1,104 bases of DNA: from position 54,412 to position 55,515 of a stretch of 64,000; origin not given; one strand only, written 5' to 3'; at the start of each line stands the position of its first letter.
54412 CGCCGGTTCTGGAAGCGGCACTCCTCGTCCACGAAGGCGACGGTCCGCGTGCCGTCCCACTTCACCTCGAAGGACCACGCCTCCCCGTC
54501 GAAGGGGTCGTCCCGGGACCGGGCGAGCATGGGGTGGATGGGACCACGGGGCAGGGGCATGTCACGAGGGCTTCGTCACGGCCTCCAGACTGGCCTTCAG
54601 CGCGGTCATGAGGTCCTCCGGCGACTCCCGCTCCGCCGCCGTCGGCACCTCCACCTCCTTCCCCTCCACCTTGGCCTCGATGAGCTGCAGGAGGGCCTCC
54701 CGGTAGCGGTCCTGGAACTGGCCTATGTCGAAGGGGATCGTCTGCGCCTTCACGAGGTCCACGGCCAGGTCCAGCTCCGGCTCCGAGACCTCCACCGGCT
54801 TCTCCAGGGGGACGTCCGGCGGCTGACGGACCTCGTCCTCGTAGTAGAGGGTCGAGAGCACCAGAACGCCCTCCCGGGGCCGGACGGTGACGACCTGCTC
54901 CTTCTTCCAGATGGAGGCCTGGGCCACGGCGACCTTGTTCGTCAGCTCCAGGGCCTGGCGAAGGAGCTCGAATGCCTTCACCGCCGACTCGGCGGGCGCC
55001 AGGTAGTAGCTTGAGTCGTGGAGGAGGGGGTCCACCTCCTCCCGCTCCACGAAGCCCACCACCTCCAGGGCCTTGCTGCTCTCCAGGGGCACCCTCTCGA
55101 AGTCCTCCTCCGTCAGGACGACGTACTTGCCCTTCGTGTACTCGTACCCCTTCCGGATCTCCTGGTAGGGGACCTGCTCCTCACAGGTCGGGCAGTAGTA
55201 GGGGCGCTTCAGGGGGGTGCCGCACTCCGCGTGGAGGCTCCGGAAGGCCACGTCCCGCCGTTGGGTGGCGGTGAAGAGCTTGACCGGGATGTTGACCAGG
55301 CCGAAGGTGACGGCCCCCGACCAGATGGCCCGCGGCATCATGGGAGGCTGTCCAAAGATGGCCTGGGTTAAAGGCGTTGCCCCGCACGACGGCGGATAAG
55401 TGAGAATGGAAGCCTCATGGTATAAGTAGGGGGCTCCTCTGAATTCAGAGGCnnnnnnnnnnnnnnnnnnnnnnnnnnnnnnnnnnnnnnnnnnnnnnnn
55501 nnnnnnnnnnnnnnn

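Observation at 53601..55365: Ku plus LigD-type minimal ATP-dependent ligase operon in an archaeon, 3 kb from the replicative ligase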

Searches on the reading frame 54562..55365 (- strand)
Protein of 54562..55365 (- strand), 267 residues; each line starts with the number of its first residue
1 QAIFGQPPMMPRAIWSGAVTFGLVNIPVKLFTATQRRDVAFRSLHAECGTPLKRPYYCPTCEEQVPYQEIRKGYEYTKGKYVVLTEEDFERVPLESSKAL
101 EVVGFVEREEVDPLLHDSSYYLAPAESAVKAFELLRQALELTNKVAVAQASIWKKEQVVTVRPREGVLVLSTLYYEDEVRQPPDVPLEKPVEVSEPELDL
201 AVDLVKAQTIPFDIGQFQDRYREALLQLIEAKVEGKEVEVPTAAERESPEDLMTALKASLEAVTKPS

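Call 3: search_protein_families(library=pfam, proteins=[window:54562-55365:-], max_evalue=0.01)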
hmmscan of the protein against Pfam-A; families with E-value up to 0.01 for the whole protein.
window:54562-55365:- (267 aa): 1 family
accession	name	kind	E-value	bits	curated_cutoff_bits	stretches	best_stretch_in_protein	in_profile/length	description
PF02735.22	Ku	-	1.8e-51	175.2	25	1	21-199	2-189/190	Ku70/Ku80 beta-barrel domain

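Call 4: search_protein_families(library=ncbifam, proteins=[window:54562-55365:-], max_evalue=0.001)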
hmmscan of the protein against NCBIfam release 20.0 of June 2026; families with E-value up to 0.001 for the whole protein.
window:54562-55365:- (267 aa): 1 family
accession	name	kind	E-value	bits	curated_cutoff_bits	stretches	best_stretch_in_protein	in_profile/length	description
TIGR02772.2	Ku_bact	equivalog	2.4e-87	292.7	150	1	12-260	1-259/259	non-homologous end joining protein Ku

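Call 9: find_homologous_proteins(query=window:54562-55341:-)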
Query window:54562-55341:- (259 aa): 2298 proteins with E <= 0.001 among 3358 candidates; the best 120 are listed.
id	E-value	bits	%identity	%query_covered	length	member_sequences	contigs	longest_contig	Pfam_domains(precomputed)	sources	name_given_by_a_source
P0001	2.3e-163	560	100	100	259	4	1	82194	PF02735.23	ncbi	-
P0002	1.5e-132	459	80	100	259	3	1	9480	PF02735.23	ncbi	-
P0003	4.4e-131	454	79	100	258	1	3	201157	PF02735.23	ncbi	-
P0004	1.0e-128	446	77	99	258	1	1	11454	PF02735.23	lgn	-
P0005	1.2e-128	446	78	100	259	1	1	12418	PF02735.23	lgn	-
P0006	1.8e-122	426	72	100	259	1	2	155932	PF02735.23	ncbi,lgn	ncbi:MAG: Ku protein [Thermoplasmata archaeon]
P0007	1.1e-121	423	73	100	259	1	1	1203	PF02735.23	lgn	-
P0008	9.5e-121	420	74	100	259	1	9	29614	PF02735.23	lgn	-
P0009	3.1e-120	418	71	99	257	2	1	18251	PF02735.23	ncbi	-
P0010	5.3e-120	418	73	100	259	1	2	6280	PF02735.23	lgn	-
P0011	4.4e-119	415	71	100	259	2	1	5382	PF02735.23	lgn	-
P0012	5.1e-118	411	71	100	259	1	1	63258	PF02735.23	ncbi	ncbi:MAG: Ku protein [Thermoplasmata archaeon]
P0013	4.3e-116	405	71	100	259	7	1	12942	PF02735.23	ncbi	ncbi:MAG: Ku protein [Thermoplasmata archaeon]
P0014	7.7e-115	401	71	100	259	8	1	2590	PF02735.23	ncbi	-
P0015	3.4e-114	399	70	100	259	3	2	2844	PF02735.23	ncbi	ncbi:MAG: Ku protein [Thermoplasmata archaeon]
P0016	4.0e-114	398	70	99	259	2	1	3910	PF02735.23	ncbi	ncbi:MAG: Ku protein [Thermoplasmata archaeon]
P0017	3.2e-111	389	68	99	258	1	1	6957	PF02735.23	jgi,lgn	jgi:DNA end-binding protein Ku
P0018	7.3e-96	338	79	79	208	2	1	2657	PF02735.23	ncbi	-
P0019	3.6e-94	333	59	98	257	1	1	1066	PF02735.23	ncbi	-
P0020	2.9e-93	330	59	94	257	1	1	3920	PF02735.23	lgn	-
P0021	3.9e-92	326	59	100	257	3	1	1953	PF02735.23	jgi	-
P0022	4.4e-92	326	57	99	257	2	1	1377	PF02735.23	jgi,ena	-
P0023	5.2e-92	326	58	100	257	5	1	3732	PF02735.23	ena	-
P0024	5.4e-92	326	56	99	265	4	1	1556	PF02735.23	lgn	-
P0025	1.6e-91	324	57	99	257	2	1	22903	PF02735.23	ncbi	-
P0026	2.5e-91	324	57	99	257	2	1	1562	PF02735.23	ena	-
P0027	2.7e-91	324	58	94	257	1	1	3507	PF02735.23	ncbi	ncbi:MAG: non-homologous end joining protein Ku [Methanobacteriota archaeon]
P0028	2.9e-91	323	56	99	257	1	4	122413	PF02735.23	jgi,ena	-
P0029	3.6e-91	323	56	99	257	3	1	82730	PF02735.23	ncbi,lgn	-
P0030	4.4e-91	323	56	99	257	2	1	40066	PF02735.23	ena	-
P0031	5.2e-91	323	57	99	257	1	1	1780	PF02735.23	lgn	-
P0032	5.6e-91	322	56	99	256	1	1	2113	PF02735.23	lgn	-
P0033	6.7e-91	322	59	98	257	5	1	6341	PF02735.23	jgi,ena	-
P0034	9.0e-91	322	57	99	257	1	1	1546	PF02735.23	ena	-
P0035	1.0e-90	322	56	99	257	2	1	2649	PF02735.23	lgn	-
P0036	1.1e-90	322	56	95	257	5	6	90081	PF02735.23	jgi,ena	-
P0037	1.3e-90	321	55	99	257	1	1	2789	PF02735.23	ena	-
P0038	2.5e-90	320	57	99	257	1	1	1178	PF02735.23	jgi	jgi:DNA end-binding protein Ku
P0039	2.9e-90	320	56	94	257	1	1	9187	PF02735.23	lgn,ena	-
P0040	5.4e-90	319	57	99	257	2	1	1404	PF02735.23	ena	-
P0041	1.1e-89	318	57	99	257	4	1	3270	PF02735.23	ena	-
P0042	1.5e-89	318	57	94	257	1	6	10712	PF02735.23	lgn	-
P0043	3.8e-89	316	55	94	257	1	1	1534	PF02735.23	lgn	-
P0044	4.2e-89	316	57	94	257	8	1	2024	PF02735.23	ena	-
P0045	4.5e-89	316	56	99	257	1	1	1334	PF02735.23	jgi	-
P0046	6.1e-89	316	55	98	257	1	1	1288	PF02735.23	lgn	-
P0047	7.9e-89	315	56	99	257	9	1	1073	PF02735.23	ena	-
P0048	8.0e-89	315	56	94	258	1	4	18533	PF02735.23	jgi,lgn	jgi:DNA end-binding protein Ku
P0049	1.8e-88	314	57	100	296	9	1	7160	PF02735.23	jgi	-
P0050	1.8e-88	314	56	99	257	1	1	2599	PF02735.23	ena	-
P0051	5.4e-88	313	56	98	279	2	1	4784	PF02735.23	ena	-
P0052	6.8e-88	312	55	99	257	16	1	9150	PF02735.23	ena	-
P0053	1.8e-87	311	55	98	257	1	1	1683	PF02735.23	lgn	-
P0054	2.8e-87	310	54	98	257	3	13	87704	PF02735.23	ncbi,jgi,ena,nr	ncbi:MAG: Ku protein [Euryarchaeota archaeon RBG_16_67_27]|nr:MAG: Ku protein [Euryarchaeota archaeo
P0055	2.9e-87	310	53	99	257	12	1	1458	PF02735.23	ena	-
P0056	5.1e-87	310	54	99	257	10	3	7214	PF02735.23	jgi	jgi:DNA end-binding protein Ku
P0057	6.6e-87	309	54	98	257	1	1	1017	PF02735.23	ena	-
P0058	1.2e-86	308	56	99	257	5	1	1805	PF02735.23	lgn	-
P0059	2.2e-86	307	57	98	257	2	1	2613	PF02735.23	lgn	-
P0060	2.5e-86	307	57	93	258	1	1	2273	PF02735.23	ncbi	-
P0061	4.1e-86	307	55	93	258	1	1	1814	PF02735.23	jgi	jgi:DNA end-binding protein Ku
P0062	7.0e-86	306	55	93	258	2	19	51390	PF02735.23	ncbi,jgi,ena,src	ncbi:MAG TPA: Ku protein [Thermoplasmata archaeon]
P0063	8.4e-86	306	55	93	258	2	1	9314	PF02735.23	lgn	-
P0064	1.9e-85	304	55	93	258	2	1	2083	PF02735.23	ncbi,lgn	-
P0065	2.9e-85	304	54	99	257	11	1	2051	PF02735.23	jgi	jgi:DNA end-binding protein Ku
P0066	4.3e-84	300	55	99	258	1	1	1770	PF02735.23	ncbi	-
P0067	5.6e-84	300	56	98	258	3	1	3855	PF02735.23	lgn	-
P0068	1.7e-82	295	53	99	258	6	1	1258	PF02735.23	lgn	-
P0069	9.1e-81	289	54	97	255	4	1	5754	PF02735.23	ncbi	ncbi:MAG: Ku protein [Halobacteria archaeon]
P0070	1.1e-79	285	52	97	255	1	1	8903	PF02735.23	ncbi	ncbi:MAG: Ku protein [Methanocellales archaeon]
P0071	1.3e-78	282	52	98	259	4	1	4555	PF02735.23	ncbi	-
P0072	8.2e-78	279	51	97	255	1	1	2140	PF02735.23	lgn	-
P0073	1.9e-76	275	52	93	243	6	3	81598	PF02735.23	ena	-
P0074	2.3e-76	275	52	97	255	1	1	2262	PF02735.23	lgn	-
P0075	2.5e-73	265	51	99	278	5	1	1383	PF02735.23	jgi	jgi:DNA end-binding protein Ku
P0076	4.1e-73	264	52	99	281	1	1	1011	PF02735.23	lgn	-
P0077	4.1e-73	264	52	99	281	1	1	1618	PF02735.23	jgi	jgi:DNA end-binding protein Ku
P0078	5.9e-73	263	50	97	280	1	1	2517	PF02735.23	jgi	jgi:DNA end-binding protein Ku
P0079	1.5e-72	262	47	98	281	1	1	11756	PF02735.23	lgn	-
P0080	2.0e-72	262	50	97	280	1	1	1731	PF02735.23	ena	-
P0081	2.7e-72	261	52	100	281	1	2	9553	PF02735.23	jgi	jgi:DNA end-binding protein Ku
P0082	3.2e-72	261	53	93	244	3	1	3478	PF02735.23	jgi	jgi:DNA end-binding protein Ku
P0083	6.1e-72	260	50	99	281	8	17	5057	PF02735.23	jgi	jgi:DNA end-binding protein Ku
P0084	8.9e-72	260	51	100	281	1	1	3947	PF02735.23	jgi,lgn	-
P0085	1.5e-71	259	49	97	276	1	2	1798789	PF02735.23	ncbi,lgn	ncbi:Ku protein [Desulfotomaculum varum]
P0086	2.8e-71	258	50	97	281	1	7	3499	PF02735.23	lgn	-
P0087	3.1e-71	258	51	100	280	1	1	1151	PF02735.23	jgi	jgi:DNA end-binding protein Ku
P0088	5.3e-71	257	51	100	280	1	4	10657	PF02735.23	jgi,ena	jgi:DNA end-binding protein Ku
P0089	5.6e-71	257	51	100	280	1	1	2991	PF02735.23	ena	-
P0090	1.2e-70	256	50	97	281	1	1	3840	PF02735.23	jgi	jgi:DNA end-binding protein Ku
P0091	1.2e-70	256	45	98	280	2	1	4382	PF02735.23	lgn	-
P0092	1.5e-70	256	50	100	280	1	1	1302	PF02735.23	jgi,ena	-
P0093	1.6e-70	256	48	99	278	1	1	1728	PF02735.23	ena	-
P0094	2.3e-70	255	48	97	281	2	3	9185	PF02735.23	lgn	-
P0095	2.5e-70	255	50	100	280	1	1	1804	PF02735.23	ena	-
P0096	3.4e-70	254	47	97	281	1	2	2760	PF02735.23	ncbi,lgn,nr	ncbi:MAG: Ku protein [Firmicutes bacterium]|nr:Ku protein [Bacillota bacterium]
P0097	4.9e-70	254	47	97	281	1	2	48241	PF02735.23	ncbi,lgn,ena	-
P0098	1.3e-69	253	47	97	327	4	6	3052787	PF02735.23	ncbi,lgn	-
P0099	2.1e-69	252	45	98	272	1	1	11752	PF02735.23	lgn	-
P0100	4.0e-69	251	50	97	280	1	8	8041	PF02735.23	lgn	-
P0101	4.5e-69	251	48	99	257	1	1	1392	PF02735.23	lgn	-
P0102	7.8e-69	250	49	99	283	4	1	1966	PF02735.23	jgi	jgi:DNA end-binding protein Ku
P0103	9.2e-69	250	49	99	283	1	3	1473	PF02735.23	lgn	-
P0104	1.1e-68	250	45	99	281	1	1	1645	PF02735.23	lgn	-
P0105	1.3e-68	249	44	99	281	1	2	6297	PF02735.23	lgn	-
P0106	1.7e-68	249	49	97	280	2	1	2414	PF02735.23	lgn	-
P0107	2.6e-68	248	47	97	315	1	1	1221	PF02735.23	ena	-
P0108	3.4e-68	248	48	97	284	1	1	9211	PF02735.23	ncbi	ncbi:MAG TPA: Ku protein [Gemmatimonadales bacterium]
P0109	3.6e-68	248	49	99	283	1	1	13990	PF02735.23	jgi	jgi:DNA end-binding protein Ku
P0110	6.2e-68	247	47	98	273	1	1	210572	PF02735.23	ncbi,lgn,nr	ncbi:MAG: Ku protein [Firmicutes bacterium]|nr:Ku protein [Bacillota bacterium]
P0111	6.4e-68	247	52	79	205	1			PF02735.23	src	-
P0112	1.2e-67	246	48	98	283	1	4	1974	PF02735.23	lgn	-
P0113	2.4e-67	245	47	97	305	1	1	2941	PF02735.23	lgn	-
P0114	2.6e-67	245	50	100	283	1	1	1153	PF02735.23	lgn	-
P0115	3.9e-67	244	49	89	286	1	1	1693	PF02735.23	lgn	-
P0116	4.6e-67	244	48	99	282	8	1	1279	PF02735.23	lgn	-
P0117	6.9e-67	244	47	99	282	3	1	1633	PF02735.23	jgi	jgi:DNA end-binding protein Ku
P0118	7.3e-67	244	45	97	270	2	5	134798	PF02735.23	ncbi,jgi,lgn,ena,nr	ncbi:MAG TPA: Ku protein [Clostridiaceae bacterium]|jgi:DNA end-binding protein Ku|nr:Ku protein [Cl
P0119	8.8e-67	243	45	97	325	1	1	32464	PF02735.23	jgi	jgi:DNA end-binding protein Ku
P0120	1.2e-66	243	44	97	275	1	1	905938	PF02735.23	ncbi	-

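Call 10: find_related_loci(query=window:54562-55341:-, collection=genome_contigs, flank=10000)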
Query window:54562-55341:- (259 aa) in genome_contigs; peptide patterns used: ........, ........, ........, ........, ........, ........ (x = any residue, [..] = any of these).
324 stretches matched a pattern; 104 encode a relative of the query (tblastn E <= 1e-3); the best 80 are kept; 80 distinct loci.
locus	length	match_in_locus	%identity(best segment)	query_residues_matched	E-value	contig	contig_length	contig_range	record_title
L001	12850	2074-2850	81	1-259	2e-141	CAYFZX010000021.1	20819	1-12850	MAG TPA_asm: uncultured Methanomassiliicoccales archaeon isolate ERP108616_co2_132 genome assembly, contig: NODE_3731_le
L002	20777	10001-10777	79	1-259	4e-132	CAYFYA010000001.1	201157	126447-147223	MAG TPA_asm: uncultured Methanomassiliicoccales archaeon isolate ERP108616_co2_123 genome assembly, contig: NODE_14_leng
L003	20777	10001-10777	72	1-259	6e-130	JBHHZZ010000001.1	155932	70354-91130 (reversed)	MAG: Thermoplasmata archaeon isolate K_3_bin.4 NODE_3_length_155932_cov_50.561205, whole genome shotgun sequence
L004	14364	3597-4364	71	1-257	4e-128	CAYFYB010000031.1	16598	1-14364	MAG TPA_asm: uncultured Methanomassiliicoccales archaeon isolate ERP108616_co2_1 genome assembly, contig: NODE_5542_leng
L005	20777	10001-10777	72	1-259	5e-125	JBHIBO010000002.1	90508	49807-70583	MAG: Thermoplasmata archaeon isolate K_1_bin.30 NODE_12_length_90508_cov_32.482991, whole genome shotgun sequence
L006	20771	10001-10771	72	1-257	3e-124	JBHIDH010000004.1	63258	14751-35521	MAG: Thermoplasmata archaeon isolate Baj_3_bin.12 NODE_5_length_63258_cov_15.757828, whole genome shotgun sequence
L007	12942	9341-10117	71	1-259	2e-123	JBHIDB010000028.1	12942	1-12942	MAG: Thermoplasmata archaeon isolate Baj_3_bin.8 NODE_633_length_12942_cov_24.433305, whole genome shotgun sequence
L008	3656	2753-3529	70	1-259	2e-126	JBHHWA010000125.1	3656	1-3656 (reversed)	MAG: Thermoplasmata archaeon isolate S.3.sp3_bin.18 NODE_3866_length_3656_cov_8.220217, whole genome shotgun sequence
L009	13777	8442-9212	71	1-257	3e-122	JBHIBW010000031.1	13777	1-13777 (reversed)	MAG: Thermoplasmata archaeon isolate FS_3_bin.22 NODE_277_length_13777_cov_7.373706, whole genome shotgun sequence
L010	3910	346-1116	70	1-257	3e-123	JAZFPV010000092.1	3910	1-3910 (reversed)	MAG: Thermoplasmata archaeon isolate MT2bin.10 MT2bin.10_92, whole genome shotgun sequence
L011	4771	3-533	79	83-259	2e-89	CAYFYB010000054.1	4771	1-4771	MAG TPA_asm: uncultured Methanomassiliicoccales archaeon isolate ERP108616_co2_1 genome assembly, contig: NODE_39760_len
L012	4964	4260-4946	56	2-230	3e-83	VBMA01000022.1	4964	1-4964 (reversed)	MAG: Methanobacteriota archaeon isolate EA_11 14_0903_13_40cm_scaffold_18977, whole genome shotgun sequence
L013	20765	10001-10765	48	4-257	4e-70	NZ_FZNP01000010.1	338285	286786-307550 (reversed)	Actinomadura mexicana strain DSM 44485, whole genome shotgun sequence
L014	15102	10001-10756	47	4-254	1e-69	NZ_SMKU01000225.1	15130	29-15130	Actinomadura rubrisoli strain H3C3 NODE_225_length_15130_cov_32.1566, whole genome shotgun sequence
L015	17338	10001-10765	47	4-257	2e-69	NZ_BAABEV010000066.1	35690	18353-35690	Actinomadura verrucosospora strain JCM 3147 sequence066, whole genome shotgun sequence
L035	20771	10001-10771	43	1-257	2e-66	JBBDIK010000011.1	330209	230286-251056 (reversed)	MAG: Actinomycetota bacterium isolate LejiaA_67_18 Lejia_A_34_length_330209_cov_10, whole genome shotgun sequence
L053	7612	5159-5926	38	1-254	3e-54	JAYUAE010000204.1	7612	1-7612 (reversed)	MAG: Candidatus Eisenbacteria bacterium isolate GFS_6454 GFS_6454_203, whole genome shotgun sequence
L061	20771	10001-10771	39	2-254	1e-51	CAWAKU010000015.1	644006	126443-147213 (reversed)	MAG: uncultured Chloroflexia bacterium isolate MFD02134.bin.1.198 genome assembly, contig: contig_5329, whole genome sho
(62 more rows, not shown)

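Call 14: find_encoding_contigs(protein=P0001, flank=10000, max_places=3)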
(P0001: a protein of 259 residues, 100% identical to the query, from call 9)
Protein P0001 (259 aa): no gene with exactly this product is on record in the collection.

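Call 15: find_encoding_contigs(protein=P0054, flank=10000, max_places=3)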
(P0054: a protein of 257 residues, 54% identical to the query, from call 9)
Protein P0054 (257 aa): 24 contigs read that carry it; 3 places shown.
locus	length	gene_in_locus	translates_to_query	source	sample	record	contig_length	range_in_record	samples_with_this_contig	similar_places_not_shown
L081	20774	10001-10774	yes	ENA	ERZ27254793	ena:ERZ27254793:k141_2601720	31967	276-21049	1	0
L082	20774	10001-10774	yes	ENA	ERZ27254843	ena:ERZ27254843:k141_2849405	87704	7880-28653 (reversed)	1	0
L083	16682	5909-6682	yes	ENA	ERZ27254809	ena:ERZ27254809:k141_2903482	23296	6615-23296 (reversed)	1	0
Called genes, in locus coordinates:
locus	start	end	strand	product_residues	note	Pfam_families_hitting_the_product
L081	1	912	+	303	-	PF01558:POR, PF00037:Fer4 (faint), PF13237:Fer4_10 (weak), PF14697:Fer4_21 (weak)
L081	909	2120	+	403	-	PF01855:POR_N, PF17147:PFOR_II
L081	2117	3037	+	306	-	PF02775:TPP_enzyme_C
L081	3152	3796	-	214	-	PF00406:ADK, PF13207:AAA_17, PF05191:ADK_lid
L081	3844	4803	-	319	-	PF22700:MVD-like_N, PF00288:GHMP_kinases_N (weak)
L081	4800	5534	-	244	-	PF00702:Hydrolase, PF13419:HAD_2, PF12710:HAD (weak), PF13242:Hydrolase_like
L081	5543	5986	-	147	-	PF01951:Archease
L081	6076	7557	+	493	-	PF00939:Na_sulph_symp, PF03600:CitMHS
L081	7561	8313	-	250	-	PF04055:Radical_SAM (weak)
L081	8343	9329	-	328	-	PF00733:Asn_synthase (weak), PF06508:QueC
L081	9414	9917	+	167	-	-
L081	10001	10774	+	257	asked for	PF02735:Ku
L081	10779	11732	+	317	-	PF01068:DNA_ligase_A_M, PF04679:DNA_ligase_A_C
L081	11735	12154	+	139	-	PF04229:GrpB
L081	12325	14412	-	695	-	PF04389:Peptidase_M28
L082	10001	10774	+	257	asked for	PF02735:Ku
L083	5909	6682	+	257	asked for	PF02735:Ku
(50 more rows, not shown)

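Call 16: find_encoding_contigs(protein=P0070, flank=10000, max_places=2)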
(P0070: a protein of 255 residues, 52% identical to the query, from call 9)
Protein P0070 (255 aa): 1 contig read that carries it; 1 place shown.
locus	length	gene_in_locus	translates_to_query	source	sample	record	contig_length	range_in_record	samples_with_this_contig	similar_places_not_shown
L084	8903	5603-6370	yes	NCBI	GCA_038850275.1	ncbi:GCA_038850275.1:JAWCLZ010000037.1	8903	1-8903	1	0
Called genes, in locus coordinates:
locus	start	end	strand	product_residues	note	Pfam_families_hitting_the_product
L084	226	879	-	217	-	-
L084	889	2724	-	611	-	-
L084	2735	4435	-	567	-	-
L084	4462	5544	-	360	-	PF21739:DUF6866_N (weak)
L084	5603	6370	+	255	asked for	PF02735:Ku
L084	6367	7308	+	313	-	PF01068:DNA_ligase_A_M, PF01331:mRNA_cap_enzyme (faint), PF04679:DNA_ligase_A_C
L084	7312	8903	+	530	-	PF02730:AFOR_N, PF01314:AFOR_C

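Call 17: find_encoding_contigs(protein=P0062, flank=10000, max_places=2)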
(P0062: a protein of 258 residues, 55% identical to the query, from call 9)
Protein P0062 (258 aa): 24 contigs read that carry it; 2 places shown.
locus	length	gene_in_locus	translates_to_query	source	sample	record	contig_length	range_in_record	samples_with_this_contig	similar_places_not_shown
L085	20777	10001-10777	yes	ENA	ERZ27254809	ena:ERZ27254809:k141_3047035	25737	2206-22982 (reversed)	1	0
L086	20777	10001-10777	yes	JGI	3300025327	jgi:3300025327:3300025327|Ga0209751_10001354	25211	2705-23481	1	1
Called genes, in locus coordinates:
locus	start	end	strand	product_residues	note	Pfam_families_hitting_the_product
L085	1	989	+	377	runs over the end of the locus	PF00890:FAD_binding_2 (weak), PF01266:DAO (faint), PF01494:FAD_binding_3 (faint), PF03486:HI0933_like (weak), PF12831:FAD_oxidored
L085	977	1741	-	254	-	-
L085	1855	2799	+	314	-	PF02219:MTHFR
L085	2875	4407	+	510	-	PF02142:MGS, PF01808:AICARFT_IMPCHas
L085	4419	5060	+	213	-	PF00551:Formyl_trans_N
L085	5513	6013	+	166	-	PF01590:GAF, PF13185:GAF_2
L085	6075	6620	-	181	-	PF13412:HTH_24 (faint), PF24266:HTH_HVO_0163_N, PF01022:HTH_5 (faint), PF12840:HTH_20 (weak)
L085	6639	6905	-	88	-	-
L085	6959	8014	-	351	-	-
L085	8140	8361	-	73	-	PF01938:TRAM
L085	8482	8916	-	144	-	PF23455:DUF7129 (faint), PF13248:Zn_ribbon_3 (weak), PF13240:Zn_Ribbon_1 (weak)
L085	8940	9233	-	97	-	-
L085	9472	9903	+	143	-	PF13534:Fer4_17 (faint), PF14697:Fer4_21 (faint), PF12797:Fer4_2 (faint), PF13237:Fer4_10, PF00037:Fer4 (weak), PF13187:Fer4_9 (weak), PF12838:Fer4_7 (weak), PF00037:Fer4 (weak), +2 more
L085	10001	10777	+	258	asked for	PF02735:Ku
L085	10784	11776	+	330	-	PF01068:DNA_ligase_A_M, PF04679:DNA_ligase_A_C, PF14743:DNA_ligase_OB_2 (weak)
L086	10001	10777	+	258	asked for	PF02735:Ku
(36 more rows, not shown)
